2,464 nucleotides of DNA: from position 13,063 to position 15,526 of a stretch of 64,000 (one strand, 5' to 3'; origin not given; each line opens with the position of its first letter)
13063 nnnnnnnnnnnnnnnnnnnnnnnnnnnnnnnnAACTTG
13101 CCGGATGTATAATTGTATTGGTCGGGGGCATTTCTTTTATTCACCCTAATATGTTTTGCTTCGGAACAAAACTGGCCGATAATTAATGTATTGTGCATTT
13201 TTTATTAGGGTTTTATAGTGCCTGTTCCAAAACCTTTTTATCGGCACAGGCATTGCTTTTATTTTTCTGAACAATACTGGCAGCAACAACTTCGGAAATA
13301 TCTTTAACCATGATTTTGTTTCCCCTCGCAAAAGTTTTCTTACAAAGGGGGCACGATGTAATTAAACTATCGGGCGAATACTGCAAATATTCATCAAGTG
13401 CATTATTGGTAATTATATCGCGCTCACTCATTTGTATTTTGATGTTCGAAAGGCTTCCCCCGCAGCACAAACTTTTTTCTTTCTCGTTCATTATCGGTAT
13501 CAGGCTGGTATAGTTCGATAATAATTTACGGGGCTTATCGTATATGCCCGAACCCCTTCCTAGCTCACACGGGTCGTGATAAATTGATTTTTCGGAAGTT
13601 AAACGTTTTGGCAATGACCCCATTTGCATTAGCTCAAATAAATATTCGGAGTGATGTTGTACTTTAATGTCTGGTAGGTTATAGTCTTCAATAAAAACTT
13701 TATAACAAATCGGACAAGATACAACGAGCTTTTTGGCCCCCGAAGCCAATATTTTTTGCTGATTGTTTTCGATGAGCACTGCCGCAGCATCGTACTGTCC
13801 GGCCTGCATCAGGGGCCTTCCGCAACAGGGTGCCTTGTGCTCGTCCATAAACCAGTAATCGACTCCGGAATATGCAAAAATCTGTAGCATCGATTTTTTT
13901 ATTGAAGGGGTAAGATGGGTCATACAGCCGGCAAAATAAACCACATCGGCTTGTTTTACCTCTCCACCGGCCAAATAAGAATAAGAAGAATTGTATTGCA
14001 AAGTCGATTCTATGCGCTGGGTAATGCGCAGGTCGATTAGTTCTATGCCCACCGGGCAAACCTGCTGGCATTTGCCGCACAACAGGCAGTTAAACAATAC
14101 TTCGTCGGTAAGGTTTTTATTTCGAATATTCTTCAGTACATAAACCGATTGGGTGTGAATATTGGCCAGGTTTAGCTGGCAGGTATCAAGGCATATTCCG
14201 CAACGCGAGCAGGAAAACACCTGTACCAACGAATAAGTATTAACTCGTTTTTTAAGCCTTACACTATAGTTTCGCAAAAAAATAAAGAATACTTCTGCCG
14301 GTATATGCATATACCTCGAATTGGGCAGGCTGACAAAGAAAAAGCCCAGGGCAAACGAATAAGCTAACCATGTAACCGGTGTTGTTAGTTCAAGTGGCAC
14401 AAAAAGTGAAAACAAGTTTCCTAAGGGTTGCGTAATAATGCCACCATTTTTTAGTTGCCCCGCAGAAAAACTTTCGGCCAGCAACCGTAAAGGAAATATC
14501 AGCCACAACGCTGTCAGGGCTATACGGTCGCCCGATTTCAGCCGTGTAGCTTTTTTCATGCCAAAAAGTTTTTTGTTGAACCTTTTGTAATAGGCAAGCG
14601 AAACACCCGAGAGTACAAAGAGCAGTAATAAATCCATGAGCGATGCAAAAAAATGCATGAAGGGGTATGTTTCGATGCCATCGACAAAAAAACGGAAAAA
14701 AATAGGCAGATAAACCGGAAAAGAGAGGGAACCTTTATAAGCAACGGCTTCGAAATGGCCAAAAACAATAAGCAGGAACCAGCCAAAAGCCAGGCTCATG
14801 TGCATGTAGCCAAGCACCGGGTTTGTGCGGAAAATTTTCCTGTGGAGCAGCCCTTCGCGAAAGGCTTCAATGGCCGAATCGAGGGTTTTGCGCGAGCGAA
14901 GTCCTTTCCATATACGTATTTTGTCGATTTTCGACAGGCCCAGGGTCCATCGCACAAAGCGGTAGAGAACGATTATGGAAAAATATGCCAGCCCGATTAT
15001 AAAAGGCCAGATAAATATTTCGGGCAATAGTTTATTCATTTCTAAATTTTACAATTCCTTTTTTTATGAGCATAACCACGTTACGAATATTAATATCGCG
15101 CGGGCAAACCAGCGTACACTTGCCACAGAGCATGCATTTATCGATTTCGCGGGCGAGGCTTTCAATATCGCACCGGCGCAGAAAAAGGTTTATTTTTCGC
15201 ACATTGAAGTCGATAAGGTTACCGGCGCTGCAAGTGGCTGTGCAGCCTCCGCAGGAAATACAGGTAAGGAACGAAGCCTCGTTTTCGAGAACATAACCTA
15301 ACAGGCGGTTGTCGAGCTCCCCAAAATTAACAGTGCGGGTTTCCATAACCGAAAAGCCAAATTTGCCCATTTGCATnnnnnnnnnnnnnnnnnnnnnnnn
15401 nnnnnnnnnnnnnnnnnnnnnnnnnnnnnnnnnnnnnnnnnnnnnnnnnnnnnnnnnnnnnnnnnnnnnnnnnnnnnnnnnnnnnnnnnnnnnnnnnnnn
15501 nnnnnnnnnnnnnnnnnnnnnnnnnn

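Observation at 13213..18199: Self-contained five-gene Hdr-like operon joining an HdrCBA-type module to a membrane HdrDE-type module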

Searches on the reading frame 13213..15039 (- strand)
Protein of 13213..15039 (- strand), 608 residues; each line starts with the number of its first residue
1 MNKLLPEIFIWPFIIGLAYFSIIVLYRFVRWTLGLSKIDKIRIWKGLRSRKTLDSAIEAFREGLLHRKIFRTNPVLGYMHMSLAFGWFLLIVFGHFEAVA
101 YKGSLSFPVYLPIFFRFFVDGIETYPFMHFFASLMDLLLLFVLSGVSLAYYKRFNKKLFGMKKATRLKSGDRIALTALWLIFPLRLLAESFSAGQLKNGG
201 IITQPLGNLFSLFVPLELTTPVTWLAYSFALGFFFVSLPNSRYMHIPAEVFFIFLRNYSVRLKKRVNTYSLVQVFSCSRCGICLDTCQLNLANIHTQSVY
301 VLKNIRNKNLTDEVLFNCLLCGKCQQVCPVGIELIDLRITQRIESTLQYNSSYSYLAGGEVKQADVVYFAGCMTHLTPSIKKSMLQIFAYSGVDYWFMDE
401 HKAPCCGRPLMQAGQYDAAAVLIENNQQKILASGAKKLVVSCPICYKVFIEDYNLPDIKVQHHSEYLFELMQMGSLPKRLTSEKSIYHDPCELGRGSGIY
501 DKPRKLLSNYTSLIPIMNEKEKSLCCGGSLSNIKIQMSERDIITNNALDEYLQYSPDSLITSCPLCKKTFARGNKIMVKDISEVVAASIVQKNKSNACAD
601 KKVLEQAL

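Call 3: search_protein_families(library=pfam, proteins=[window:13213-15039:-], max_evalue=0.01)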
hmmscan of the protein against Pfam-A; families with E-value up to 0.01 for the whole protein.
window:13213-15039:- (608 aa): 10 families
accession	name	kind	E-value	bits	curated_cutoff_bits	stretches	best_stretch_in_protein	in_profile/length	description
PF02754.22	CCG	-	2.2e-19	69.8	20.6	2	366-446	1-81/85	Cysteine-rich domain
PF13183.11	Fer4_8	-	3.8e-08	34.2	27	1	275-332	3-68/68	4Fe-4S dicluster domain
PF13534.11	Fer4_17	-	3.5e-07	31.1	22.2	1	276-332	1-60/61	4Fe-4S dicluster domain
PF12838.12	Fer4_7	-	7.4e-07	30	27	1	277-332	2-52/52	4Fe-4S dicluster domain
PF13187.11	Fer4_9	-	7.3e-06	26.4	27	1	277-331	2-50/52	4Fe-4S dicluster domain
PF13237.11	Fer4_10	-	0.00029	21.1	25.5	2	276-329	8-53/53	4Fe-4S dicluster domain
PF12797.12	Fer4_2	-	0.0012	19.2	24.5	0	317-330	9-22/22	4Fe-4S binding domain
PF15750.11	UBZ_FAAP20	-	0.0017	18.6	25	0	561-572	2-13/35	Ubiquitin-binding zinc-finger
PF25160.1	LdpA_Fe-S-bd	-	0.0026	18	27.6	0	316-331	26-41/49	LdpA Fe-S cluster-binding domain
PF00037.32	Fer4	-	0.0026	18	21.1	0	318-331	8-21/24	4Fe-4S binding domain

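Call 4: search_protein_families(library=ncbifam, proteins=[window:13213-15039:-], max_evalue=0.01)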
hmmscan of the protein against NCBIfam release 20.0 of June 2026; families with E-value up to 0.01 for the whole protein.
window:13213-15039:- (608 aa): 32 families (the best 25 are shown)
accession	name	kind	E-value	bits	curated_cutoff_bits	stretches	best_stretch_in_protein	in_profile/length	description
NF004898.0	PRK06259.1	equivalog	2.3e-29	102.4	385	2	361-580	259-474/488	fumarate reductase (CoM/CoB) subunit TfrB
NF045670.1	quin_L_LdhH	equivalog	9.6e-25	86.9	800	2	362-581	465-701/706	L-lactate dehydrogenase (quinone) large subunit LdhH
NF045663.1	diclust_near_Sec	equivalog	8.8e-18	63.8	530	1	279-577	310-625/759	pyridine nucleotide-disulfide oxidoreductase/dicluster-binding protein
NF008369.0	PRK11168.1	equivalog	1.1e-17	64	278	1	362-586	165-396/401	anaerobic glycerol-3-phosphate dehydrogenase subunit C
NF045796.1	DsrK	equivalog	7.6e-15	54.5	400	1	458-598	297-444/453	sulfate reduction electron transfer complex DsrMKJOP subunit DsrK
NF045724.1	ferredox_TmcB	equivalog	2.9e-10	39.3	735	1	453-566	282-400/430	electron transfer complex ferredoxin TmcB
TIGR03379.1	glycerol3P_GlpC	equivalog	2.7e-09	36.3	279.9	1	363-573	161-380/397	anaerobic glycerol-3-phosphate dehydrogenase subunit GlpC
NF008434.0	PRK11274.1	equivalog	5.2e-08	32.2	333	1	362-588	166-406/409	glycolate oxidase subunit GlcF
NF045711.1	sulf_resp_HmcF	equivalog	1.1e-07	31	750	1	456-567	305-422/457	sulfate respiration complex iron-sulfur protein HmcF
TIGR01945.1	rnfC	subfamily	1.2e-06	27.3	245.95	1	274-336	362-422/435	RnfABCDGE type electron transport complex subunit C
NF003454.1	PRK05035.1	equivalog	1.4e-06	27.1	345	1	273-336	365-426/556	electron transport complex subunit RsxC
TIGR00273.1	TIGR00273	equivalog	2.1e-06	26.9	444.8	1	268-342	286-369/432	LutB/LldF family L-lactate oxidation iron-sulfur protein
NF042909.1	FMH_DH_FwdF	exception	4.3e-06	26.1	375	1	276-374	16-109/336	tungsten-dependent formylmethanofuran dehydrogenase subunit FwdF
TIGR03288.1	CoB_CoM_SS_B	equivalog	6.3e-06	25.7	345.15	0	518-579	185-245/290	CoB--CoM heterodisulfide reductase subunit B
TIGR00314.1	cdhA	equivalog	7e-06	24.1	781.3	1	263-358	386-477/784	CO dehydrogenase/acetyl-CoA synthase complex subunit alpha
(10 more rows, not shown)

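Call 7: search_solved_structures(query=window:13213-15039:-, max_evalue=0.001)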
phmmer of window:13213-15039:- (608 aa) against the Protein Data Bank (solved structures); distinct sequences matched with E-value up to 0.001: 3.
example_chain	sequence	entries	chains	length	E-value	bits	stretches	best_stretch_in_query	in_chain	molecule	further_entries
9ojn_A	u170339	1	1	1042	6e-16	61.6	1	376-573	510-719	Iron-sulfur-binding reductase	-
9sw6_H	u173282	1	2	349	8.8e-05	24.7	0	257-341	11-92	Tungsten formylmethanofuran dehydrogenase, subunit F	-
5t5i_F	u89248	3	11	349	0.00071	21.7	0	257-340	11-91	Tungsten formylmethanofuran dehydrogenase subunit fwdF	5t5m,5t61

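Call 9: find_homologous_proteins(query=window:13213-15039:-)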
Query window:13213-15039:- (608 aa): 7990 proteins with E <= 0.001 among 8000 candidates; the best 120 are listed.
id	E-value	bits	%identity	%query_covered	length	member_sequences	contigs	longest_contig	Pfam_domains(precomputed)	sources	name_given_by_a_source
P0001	0.0e+0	1394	100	100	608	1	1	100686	PF12838.13,PF13534.12,PF02754.22,PF13183.12,PF13187.12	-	-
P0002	0.0e+0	1190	85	100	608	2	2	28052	PF12838.13,PF13534.12,PF02754.22,PF13183.12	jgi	jgi:Fe-S oxidoreductase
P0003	0.0e+0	1166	83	100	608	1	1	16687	PF12838.13,PF13534.12,PF02754.22,PF13237.12,PF13183.12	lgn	-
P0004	0.0e+0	1069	76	99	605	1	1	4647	PF12838.13,PF13534.12,PF02754.22,PF13183.12,PF13187.12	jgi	jgi:Fe-S oxidoreductase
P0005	1.5e-286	970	70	98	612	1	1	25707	PF12838.13,PF13534.12,PF02754.22,PF13183.12,PF13187.12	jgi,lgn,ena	-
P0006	1.6e-283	960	71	95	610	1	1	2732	PF12838.13,PF13534.12,PF02754.22,PF13183.12,PF13187.12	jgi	jgi:Fe-S oxidoreductase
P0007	5.6e-277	939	68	99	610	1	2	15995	PF12838.13,PF13534.12,PF02754.22,PF13183.12,PF13187.12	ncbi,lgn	-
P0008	6.8e-275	932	70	96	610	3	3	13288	PF12838.13,PF13534.12,PF02754.22,PF13183.12,PF13187.12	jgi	jgi:Fe-S oxidoreductase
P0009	1.4e-274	931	68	99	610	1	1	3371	PF12838.13,PF13534.12,PF02754.22,PF13183.12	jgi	-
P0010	1.6e-274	930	68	99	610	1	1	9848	PF12838.13,PF13534.12,PF02754.22,PF13183.12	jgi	jgi:Fe-S oxidoreductase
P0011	4.8e-273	926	68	99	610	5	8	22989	PF12838.13,PF13534.12,PF02754.22,PF13183.12,PF13187.12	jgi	jgi:Fe-S oxidoreductase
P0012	3.5e-272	923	67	99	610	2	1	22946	PF12838.13,PF13534.12,PF02754.22,PF13183.12,PF13187.12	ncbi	-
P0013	9.9e-272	921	69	96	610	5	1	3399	PF12838.13,PF13534.12,PF02754.22,PF13183.12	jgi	jgi:Fe-S oxidoreductase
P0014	1.8e-271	920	65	100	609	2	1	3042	PF12838.13,PF13534.12,PF02754.22,PF13237.12,PF13183.12,PF13187.12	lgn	-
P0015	2.2e-271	920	68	97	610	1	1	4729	PF12838.13,PF13534.12,PF02754.22,PF13183.12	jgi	-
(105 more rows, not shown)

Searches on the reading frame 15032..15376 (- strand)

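Call 3: search_protein_families(library=pfam, proteins=[window:15032-15376:-], max_evalue=0.01)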
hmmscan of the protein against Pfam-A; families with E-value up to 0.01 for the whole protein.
window:15032-15376:- (114 aa): 13 families
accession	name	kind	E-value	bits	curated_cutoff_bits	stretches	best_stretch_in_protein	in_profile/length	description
PF13187.11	Fer4_9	-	2e-08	34.5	27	1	39-94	2-50/52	4Fe-4S dicluster domain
PF13237.11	Fer4_10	-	4.6e-08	33.3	25.5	2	77-93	5-21/53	4Fe-4S dicluster domain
PF13183.11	Fer4_8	-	4.4e-07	30.8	27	1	37-95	3-68/68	4Fe-4S dicluster domain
PF12838.12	Fer4_7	-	6e-07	30.3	27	1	38-95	1-52/52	4Fe-4S dicluster domain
PF13534.11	Fer4_17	-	9.5e-07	29.7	22.2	1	39-96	2-61/61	4Fe-4S dicluster domain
PF12800.12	Fer4_4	-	3.9e-06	27.2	24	1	79-93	2-16/17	4Fe-4S binding domain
PF12797.12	Fer4_2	-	4.1e-06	26.8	24.5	1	78-92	7-21/22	4Fe-4S binding domain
PF00037.32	Fer4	-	4.8e-05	23.4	21.1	1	79-94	6-21/24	4Fe-4S binding domain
PF12837.12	Fer4_6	-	5.3e-05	23.4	25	1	79-93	7-21/24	4Fe-4S binding domain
PF25160.1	LdpA_Fe-S-bd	-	0.00066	19.8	27.6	0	78-94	25-41/49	LdpA Fe-S cluster-binding domain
PF14691.11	Fer4_20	-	0.0038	17.5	25.8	0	70-107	13-52/113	Dihydroprymidine dehydrogenase domain II, 4Fe-4S cluster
PF13746.11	Fer4_18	-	0.0057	17.3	27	1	75-101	55-81/114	4Fe-4S dicluster domain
PF14697.11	Fer4_21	-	0.0062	17.1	35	0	38-93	7-53/59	4Fe-4S dicluster domain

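Call 4: search_protein_families(library=ncbifam, proteins=[window:15032-15376:-], max_evalue=0.01)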
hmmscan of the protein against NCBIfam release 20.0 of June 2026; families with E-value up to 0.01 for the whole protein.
window:15032-15376:- (114 aa): 37 families (the best 25 are shown)
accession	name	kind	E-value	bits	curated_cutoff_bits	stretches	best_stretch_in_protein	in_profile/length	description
NF041779.1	hetero_SS_HdrC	equivalog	8.4e-09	35.2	350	1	38-106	32-101/198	ferredoxin:CoB-CoM heterodisulfide reductase subunit HdrC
TIGR03290.1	CoB_CoM_SS_C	equivalog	1.7e-08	34.6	160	1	38-107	3-74/144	CoB--CoM heterodisulfide reductase subunit C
TIGR00314.1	cdhA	equivalog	8.5e-08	30.4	781.3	1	38-107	400-465/784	CO dehydrogenase/acetyl-CoA synthase complex subunit alpha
NF041890.1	hdrC_Methbact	equivalog_domain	2.4e-06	27.2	270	1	32-106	24-99/192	ferredoxin:CoB-CoM heterodisulfide reductase subunit HdrC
TIGR01945.1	rnfC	subfamily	2.4e-06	26.4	245.95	1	37-107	363-430/435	RnfABCDGE type electron transport complex subunit C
NF040864.1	HgcB_ferredoxin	equivalog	8.7e-06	25.5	99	1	70-95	5-30/93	mercury methylation ferredoxin HgcB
NF058577.1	FdxA_fam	equivalog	1.6e-05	25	65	0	39-51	9-21/52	4Fe-4S ferredoxin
NF003454.1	PRK05035.1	equivalog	1.7e-05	23.5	345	1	32-97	362-424/556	electron transport complex subunit RsxC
NF042909.1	FMH_DH_FwdF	exception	2.4e-05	23.6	375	1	38-94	16-70/336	tungsten-dependent formylmethanofuran dehydrogenase subunit FwdF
TIGR01971.1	NuoI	subfamily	6.4e-05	22.5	113.05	1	33-94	38-96/121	NADH-quinone oxidoreductase, chain I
NF009226.0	PRK12576.1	equivalog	9.2e-05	21.9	344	0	76-98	205-227/317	succinate dehydrogenase/fumarate reductase iron-sulfur subunit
NF004546.0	PRK05888.3-3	equivalog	0.00012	21.5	260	1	20-94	50-122/196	NADH-quinone oxidoreductase subunit NuoI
NF040762.1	Hydr_FeFe_Clost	exception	0.00014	20.6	900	1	38-94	145-202/572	ferredoxin hydrogenase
NF009053.0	PRK12387.1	subfamily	0.00028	20.7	204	1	35-93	36-87/180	formate hydrogenlyase complex iron-sulfur subunit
TIGR02512.1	FeFe_hydrog_A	subfamily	0.00028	19.9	405.95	1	38-94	8-65/375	[FeFe] hydrogenase, group A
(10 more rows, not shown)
